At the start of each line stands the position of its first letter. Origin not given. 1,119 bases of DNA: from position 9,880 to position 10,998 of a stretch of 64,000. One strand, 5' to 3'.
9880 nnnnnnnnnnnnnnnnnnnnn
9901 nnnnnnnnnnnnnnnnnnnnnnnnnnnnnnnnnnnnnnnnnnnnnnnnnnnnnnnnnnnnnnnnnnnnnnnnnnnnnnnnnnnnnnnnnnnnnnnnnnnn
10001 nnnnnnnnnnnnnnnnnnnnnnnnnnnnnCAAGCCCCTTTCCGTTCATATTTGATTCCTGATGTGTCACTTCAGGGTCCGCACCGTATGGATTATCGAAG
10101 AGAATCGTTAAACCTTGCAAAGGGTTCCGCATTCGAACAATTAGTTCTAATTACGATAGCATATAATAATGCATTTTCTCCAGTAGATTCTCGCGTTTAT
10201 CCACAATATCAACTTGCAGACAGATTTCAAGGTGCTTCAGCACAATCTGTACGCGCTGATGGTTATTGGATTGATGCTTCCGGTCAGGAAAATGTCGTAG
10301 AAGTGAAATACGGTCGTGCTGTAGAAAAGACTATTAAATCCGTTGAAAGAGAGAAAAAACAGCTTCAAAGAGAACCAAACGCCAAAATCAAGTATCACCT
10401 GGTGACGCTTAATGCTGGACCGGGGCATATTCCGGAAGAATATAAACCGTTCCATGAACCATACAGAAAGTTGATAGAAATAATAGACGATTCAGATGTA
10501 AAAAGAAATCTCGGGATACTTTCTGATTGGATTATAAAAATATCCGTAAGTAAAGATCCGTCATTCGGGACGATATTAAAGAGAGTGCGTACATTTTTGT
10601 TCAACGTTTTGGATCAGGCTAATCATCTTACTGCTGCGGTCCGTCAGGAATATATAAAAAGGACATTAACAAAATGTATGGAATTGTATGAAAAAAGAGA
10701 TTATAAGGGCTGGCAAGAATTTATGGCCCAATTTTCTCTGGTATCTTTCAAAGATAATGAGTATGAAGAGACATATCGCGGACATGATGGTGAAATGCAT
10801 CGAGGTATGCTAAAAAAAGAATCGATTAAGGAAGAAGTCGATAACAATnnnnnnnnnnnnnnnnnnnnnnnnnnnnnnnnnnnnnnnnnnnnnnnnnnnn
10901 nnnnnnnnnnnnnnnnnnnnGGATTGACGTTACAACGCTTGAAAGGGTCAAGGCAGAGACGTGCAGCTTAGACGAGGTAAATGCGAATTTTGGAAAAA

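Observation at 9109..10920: Orphan 603-aa cytoplasmic protein with a PD-(D/E)xK-like nuclease core, inside an efflux cassette bracketed by inverted MFS paralogs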

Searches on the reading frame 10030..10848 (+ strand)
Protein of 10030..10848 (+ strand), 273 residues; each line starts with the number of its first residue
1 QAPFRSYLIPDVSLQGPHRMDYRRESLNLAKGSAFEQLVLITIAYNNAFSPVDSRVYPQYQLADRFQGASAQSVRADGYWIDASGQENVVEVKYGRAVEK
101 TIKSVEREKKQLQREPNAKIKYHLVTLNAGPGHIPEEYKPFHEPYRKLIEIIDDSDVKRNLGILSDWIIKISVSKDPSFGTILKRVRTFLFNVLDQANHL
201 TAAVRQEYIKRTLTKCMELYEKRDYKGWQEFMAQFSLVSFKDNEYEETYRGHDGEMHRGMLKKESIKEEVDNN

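Call 34: find_homologous_proteins(query=A2, max_evalue=0.001)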
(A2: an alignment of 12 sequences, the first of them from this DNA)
Query A2 (12 sequences): 4744 candidates shared short words with the query, none scored E <= 0.001.

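Call 35: search_solved_structures(query=A2, max_evalue=10, show_alignments=3)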
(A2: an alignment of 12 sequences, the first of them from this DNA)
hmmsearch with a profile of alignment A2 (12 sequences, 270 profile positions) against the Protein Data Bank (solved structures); distinct sequences matched with E-value up to 10: 1.
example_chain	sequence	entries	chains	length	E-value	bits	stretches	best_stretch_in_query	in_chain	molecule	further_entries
4xhp_A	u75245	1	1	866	5.9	9.5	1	208-244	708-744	ParM hybrid fusion protein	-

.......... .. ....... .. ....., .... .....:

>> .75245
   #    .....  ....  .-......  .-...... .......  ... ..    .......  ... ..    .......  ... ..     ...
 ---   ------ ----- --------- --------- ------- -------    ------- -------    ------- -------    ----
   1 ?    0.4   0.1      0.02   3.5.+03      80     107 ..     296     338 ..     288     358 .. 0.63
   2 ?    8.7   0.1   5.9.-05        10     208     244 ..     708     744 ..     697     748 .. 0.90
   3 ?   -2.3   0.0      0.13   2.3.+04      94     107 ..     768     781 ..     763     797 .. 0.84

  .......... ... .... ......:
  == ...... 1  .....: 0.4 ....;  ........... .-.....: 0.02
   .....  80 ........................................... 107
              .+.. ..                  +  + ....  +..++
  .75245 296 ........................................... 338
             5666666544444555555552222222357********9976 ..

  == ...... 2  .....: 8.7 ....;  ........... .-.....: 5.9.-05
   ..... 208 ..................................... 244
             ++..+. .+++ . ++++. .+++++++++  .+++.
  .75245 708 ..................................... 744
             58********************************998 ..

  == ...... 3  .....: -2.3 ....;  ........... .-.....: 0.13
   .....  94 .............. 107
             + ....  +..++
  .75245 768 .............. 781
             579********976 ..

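Call 42: find_related_loci(query=A2, collection=genome_contigs, flank=8000)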
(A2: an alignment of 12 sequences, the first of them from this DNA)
Query A2 (273 aa) in genome_contigs; peptide patterns used: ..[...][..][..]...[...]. (x = any residue, [..] = any of these).
14 stretches matched a pattern; 3 encode a relative of the query (tblastn E <= 1e-3); 3 distinct loci.
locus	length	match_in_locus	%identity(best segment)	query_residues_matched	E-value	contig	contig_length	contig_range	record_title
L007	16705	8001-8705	27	17-269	1e-16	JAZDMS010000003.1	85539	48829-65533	MAG: Candidatus Altiarchaeota archaeon isolate MEGAHIT-group-0.671 k141_14964627, whole genome shotgun sequence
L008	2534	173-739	22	19-213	4e-5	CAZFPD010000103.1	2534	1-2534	MAG TPA_asm: uncultured Candidatus Peribacteria bacterium isolate SRP308112_co1_35 genome assembly, contig: NODE_89757_l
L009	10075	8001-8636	22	26-242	9e-5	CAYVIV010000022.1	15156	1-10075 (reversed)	MAG TPA_asm: uncultured Candidatus Peribacteria bacterium isolate SRP077602_co3_106 genome assembly, contig: NODE_5614_l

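Call 43: find_related_loci(query=A2, collection=viral_contigs, flank=8000)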
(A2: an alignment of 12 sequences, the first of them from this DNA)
Query A2 (273 aa) in viral_contigs; peptide patterns used: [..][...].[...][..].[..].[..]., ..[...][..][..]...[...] (x = any residue, [..] = any of these).
39 stretches matched a pattern, but none encodes a relative of the query by tblastn (E <= 1e-3).

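Call 46: predict_structure(alignment_id=A2)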
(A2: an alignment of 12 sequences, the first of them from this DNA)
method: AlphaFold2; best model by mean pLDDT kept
length: 273 residues; sequences in the alignment: 12
mean_pLDDT: 66.3   pTM: 0.67
mean pLDDT of the five models: 66.3, 65.9, 65.7, 64.8, 64.7
residues with pLDDT >= 90: 47; 70-90: 88; 50-70: 61; < 50: 77
segments of 3 or more residues with pLDDT < 50: 1-28, 59-85, 238-242, 250-258, 268-273
pLDDT, mean of each block of 10 residues (from residue 1): 32 30 42 80 82 60 36 29 52 66 70 62 74 72 88 94 88 76 84 85 92 94 90 70 50 45 53 36
secondary structure, 60 per line:
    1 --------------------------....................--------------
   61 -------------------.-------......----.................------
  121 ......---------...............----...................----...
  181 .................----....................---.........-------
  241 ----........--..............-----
elements in order: H27-46 E88-93 H98-114 E121-126 H136-141 E142-144 H145-150 H155-173 H178-197 H202-221 H225-233 E245-252 E255-262 H263-268

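Call 49: fold_search(model_id=the predicted structure, library=pdb)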
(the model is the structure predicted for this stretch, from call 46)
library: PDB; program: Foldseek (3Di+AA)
matches with E <= 10: 159; with E <= 0.001: 0
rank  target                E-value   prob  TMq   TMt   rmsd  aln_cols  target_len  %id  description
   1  5zr1_C                9.3e-02  0.09  0.13  0.08  21.8       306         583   10  Saccharomyces Cerevisiae Origin Recognition Complex Bound to a 72-bp Origin DNA containing ACS and B1 element (released 2018-07-11)
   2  9gjp_C                1.1e-01  0.11  0.16  0.10  23.8       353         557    7  OCCM maturation intermediate stalled with an Arginine Finger mutation in Mcm5: Conformer 2 (released 2025-03-05)
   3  5a07_B                1.0e+00  0.05  0.17  0.12  20.2       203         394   10  X-ray structure of the mannosyltransferase Ktr4p from S. cerevisiae in complex with GDP (released 2015-08-26)
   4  3jx9_A                1.2e+00  0.07  0.16  0.22  15.2       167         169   11  Crystal structure of Putative phosphoheptose isomerase (YP_001815198.1) from Exiguobacterium sp. 255-15 at 1.95 A reso (released 2009-09-29)
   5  2bhn_B                1.2e+00  0.04  0.13  0.17  17.7       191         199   14  XPF from Aeropyrum pernix (released 2005-02-23)
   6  2bhn_C                1.3e+00  0.05  0.15  0.19  21.8       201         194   14  XPF from Aeropyrum pernix (released 2005-02-23)
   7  5cwp                  1.4e+00  0.08  0.13  0.14  10.7       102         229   15  Crystal structure of de novo designed helical repeat protein DHR79 (released 2015-12-16)
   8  6pr2_A                1.4e+00  0.05  0.13  0.09  17.8       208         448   12  R261A/S128A S. typhimurium siroheme synthase (released 2020-02-26)
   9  8tm9_A                1.5e+00  0.11  0.18  0.21  11.7       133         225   15  Computationally designed tunable C2 symmetric tandem repeat homodimer, D_3_633_8x bound to peptide (released 2024-12-11)
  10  4uos                  1.5e+00  0.06  0.15  0.20  20.2       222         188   12  Thermodynamic hyperstability in parametrically designed helical bundles (released 2014-11-05)
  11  5gkj_B                1.7e+00  0.30  0.25  0.29   6.1       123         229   14  Structure of EndoMS in apo form (released 2016-11-02)
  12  5gke_A                1.8e+00  0.20  0.23  0.26  10.9       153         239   14  Structure of EndoMS-dsDNA1 complex (released 2016-11-02)
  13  6jg0                  1.8e+00  0.06  0.09  0.10  12.1        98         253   14  Crystal structure of the N-terminal domain single mutant (S92E) of the human mitochondrial calcium uniporter fused with  (released 2020-02-19)
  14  7udj_H                1.8e+00  0.04  0.15  0.20  17.6       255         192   11  Crystal structure of designed helical repeat protein RPB_PEW3_R4 bound to PAWx4 peptide (released 2023-03-22)
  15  6p5z_A                1.8e+00  0.04  0.13  0.09  19.1       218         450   14  Cobalt-sirohydrochlorin-bound S. typhimurium siroheme synthase (released 2021-06-16)
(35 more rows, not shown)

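Call 51: search_protein_families(library=pfam, alignment_id=A2, max_evalue=10)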
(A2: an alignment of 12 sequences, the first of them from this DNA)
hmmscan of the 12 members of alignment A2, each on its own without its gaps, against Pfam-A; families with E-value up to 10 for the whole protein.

A. member 1, seq(273 aa): 0 families

B. families by the number of members that match (of 12 scanned): 10 families
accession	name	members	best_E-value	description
PF12998.12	ING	2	0.02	Inhibitor of growth proteins N-terminal histone-binding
PF05859.17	Mis12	1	0.018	Mis12 protein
PF22212.1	CPV_RdRP_pol_dom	1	0.068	CPV, RNA-directed RNA polymerase, central polymerase domain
PF09821.14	AAA_assoc_C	1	0.073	C-terminal AAA-associated domain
PF22079.1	HopBA1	1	0.074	Type III effector protein HopBA1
PF09499.16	RE_ApaLI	1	0.1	ApaLI-like restriction endonuclease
PF04808.17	CTV_P23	1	0.14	Citrus tristeza virus (CTV) P23 protein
PF20378.3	DUF6673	1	0.2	Family of unknown function (DUF6673)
PF05384.16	DegS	1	0.24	Sensor protein DegS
PF10083.14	DUF2321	1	0.28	Uncharacterized protein conserved in bacteria (DUF2321)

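Call 54: fold_search(model_id=the predicted structure, library=viral)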
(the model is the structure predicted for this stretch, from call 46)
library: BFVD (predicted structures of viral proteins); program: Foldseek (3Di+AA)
matches with E <= 10: 378; with E <= 0.001: 0
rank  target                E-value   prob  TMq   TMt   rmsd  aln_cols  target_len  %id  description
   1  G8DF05                1.2e-01  0.16  0.21  0.16  18.8       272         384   11  (no name in the UniProt tables at hand)
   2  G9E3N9                3.0e-01  0.11  0.19  0.15  19.2       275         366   11  (no name in the UniProt tables at hand)
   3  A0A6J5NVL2            3.9e-01  0.05  0.12  0.06  23.4       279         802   10  DNA-directed RNA polymerase [uncultured Caudovirales phage]
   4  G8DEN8                4.1e-01  0.06  0.13  0.13  18.2       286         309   11  (no name in the UniProt tables at hand)
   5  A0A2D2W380            4.9e-01  0.03  0.09  0.05  21.2       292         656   13  DNA-directed RNA polymerase [Escherichia phage PGT2]
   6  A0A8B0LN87            5.2e-01  0.51  0.29  0.47   9.7       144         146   12  Uncharacterized protein [uncultured archaeal virus]
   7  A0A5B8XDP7            5.8e-01  0.10  0.17  0.24  17.5       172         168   12  ERCC4 domain-containing protein EP364R [African swine fever virus]
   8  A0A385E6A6            6.5e-01  0.20  0.13  0.21  16.5       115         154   16  (no name in the UniProt tables at hand)
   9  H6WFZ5                6.9e-01  0.06  0.13  0.14  15.6       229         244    9  Protein PhoS [Cyanophage S-TIM5]
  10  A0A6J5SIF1            6.9e-01  0.02  0.10  0.06  38.5       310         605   12  Uncharacterized protein [uncultured Caudovirales phage]
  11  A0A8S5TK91            8.1e-01  0.08  0.11  0.17  17.1       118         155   10  Uncharacterized protein [Podoviridae sp. ctz6O13]
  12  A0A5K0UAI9            8.6e-01  0.06  0.19  0.14  18.6       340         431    8  Uncharacterized protein [Yasminevirus sp. GU-2018]
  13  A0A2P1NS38            8.6e-01  0.05  0.16  0.13  22.1       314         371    7  (no name in the UniProt tables at hand)
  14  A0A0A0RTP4            9.1e-01  0.02  0.11  0.10  22.1       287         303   10  (no name in the UniProt tables at hand)
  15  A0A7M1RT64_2          9.1e-01  0.01  0.09  0.04  24.2       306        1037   11  ART-PolyVal-like domain-containing protein [uncultured phage cr130_1]
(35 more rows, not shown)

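Call 55: find_related_loci(query=A2, collection=metagenome_contigs, flank=6000)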
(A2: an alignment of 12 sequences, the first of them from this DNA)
Query A2 (273 aa) in metagenome_contigs; peptide patterns used: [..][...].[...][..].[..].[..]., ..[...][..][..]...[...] (x = any residue, [..] = any of these).
341 stretches matched a pattern; 10 encode a relative of the query (tblastn E <= 1e-3); 10 distinct loci.
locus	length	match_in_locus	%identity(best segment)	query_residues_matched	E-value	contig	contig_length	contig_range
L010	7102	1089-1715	30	31-261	9e-20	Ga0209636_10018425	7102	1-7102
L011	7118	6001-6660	26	26-269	5e-15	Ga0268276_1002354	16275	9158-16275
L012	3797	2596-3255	28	31-269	4e-15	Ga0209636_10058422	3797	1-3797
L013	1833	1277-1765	30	26-199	8e-14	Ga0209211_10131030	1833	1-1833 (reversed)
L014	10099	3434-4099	27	26-269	2e-13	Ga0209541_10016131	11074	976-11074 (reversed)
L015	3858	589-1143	30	24-213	5e-13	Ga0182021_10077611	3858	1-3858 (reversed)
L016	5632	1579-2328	25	2-269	2e-11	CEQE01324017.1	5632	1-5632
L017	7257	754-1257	25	25-213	3e-6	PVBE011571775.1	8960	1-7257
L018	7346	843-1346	25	25-213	3e-6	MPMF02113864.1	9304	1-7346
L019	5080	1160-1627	29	31-209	5e-6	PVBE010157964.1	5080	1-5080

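Call 72: search_protein_families(library=pfam, proteins=[L009:2659-4386:+, L009:1166-2623:+, L009:4790-5407:+, L010:2117-3163:-, L010:3212-4480:+, L015:1724-2848:-, L018:1864-4224:+, L018:4603-5604:+, L019:2372-5080:+, L016:2647-4107:+], max_evalue=0.001)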
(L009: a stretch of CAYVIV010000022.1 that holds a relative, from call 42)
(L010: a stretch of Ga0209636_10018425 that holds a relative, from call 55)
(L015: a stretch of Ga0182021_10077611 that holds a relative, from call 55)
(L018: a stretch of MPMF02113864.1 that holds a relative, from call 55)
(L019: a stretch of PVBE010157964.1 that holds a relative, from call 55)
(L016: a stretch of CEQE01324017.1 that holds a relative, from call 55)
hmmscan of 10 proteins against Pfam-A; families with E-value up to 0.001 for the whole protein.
L009:2659-4386:+ (575 aa): 0 families

L009:1166-2623:+ (485 aa): 0 families

L009:4790-5407:+ (205 aa): 1 family
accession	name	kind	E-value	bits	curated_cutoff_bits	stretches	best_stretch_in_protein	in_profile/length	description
PF00293.34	NUDIX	-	9.6e-13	48.7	21.1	1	71-178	5-118/134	NUDIX domain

L010:2117-3163:- (348 aa): 0 families

L010:3212-4480:+ (422 aa): 2 families
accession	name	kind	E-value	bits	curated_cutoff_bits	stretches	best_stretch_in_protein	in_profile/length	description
PF00749.27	tRNA-synt_1c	-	6.2e-90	301.7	23.4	2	107-275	143-314/314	tRNA synthetases class I (E and Q), catalytic domain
PF19269.4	Anticodon_2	-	1.8e-26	93.6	23.6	1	290-416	3-139/141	Anticodon binding domain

L015:1724-2848:- (374 aa): 0 families

L018:1864-4224:+ (786 aa): 0 families

L018:4603-5604:+ (333 aa): 0 families

L019:2372-5080:+ (903 aa): 3 families
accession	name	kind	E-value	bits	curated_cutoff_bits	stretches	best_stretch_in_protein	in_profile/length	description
PF10412.15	TrwB_AAD_bind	-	3.6e-09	36.4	20.5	1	417-784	7-346/387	Type IV secretion-system coupling protein DNA-binding domain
PF01935.23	DUF87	-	5.2e-07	30.4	23.2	1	414-512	11-110/220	Helicase HerA, central domain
PF12696.13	TraG-D_C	-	7.3e-05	23.1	22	1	679-763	3-81/126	TraM recognition site of TraD and TraG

L016:2647-4107:+ (486 aa): 0 families

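Call 103: search_protein_families(library=phrogs, alignment_id=A2, max_evalue=1)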
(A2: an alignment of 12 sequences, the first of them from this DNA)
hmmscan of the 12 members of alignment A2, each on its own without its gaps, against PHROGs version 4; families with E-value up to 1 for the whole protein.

A. member 1, seq(273 aa): 1 family
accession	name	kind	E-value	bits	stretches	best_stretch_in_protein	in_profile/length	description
phrog_19992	-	unknown function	0.93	10.6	0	35-48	5-18/30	-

B. families by the number of members that match (of 12 scanned): 17 families
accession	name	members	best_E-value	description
phrog_29037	-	2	0.0015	endonuclease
phrog_30475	-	1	0.029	-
phrog_876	-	1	0.044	transcriptional repressor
phrog_11884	-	1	0.047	-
phrog_33925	-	1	0.061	-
phrog_2746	-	1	0.075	host range and adsorption protein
phrog_24867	-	1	0.097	ribonucleotide reductase NrdA-like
phrog_30210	-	1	0.14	-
phrog_34098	-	1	0.22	-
phrog_2172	-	1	0.23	-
phrog_17168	-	1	0.28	-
phrog_8617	-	1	0.33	-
phrog_28009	-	1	0.33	-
phrog_26424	-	1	0.43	-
phrog_37664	-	1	0.55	-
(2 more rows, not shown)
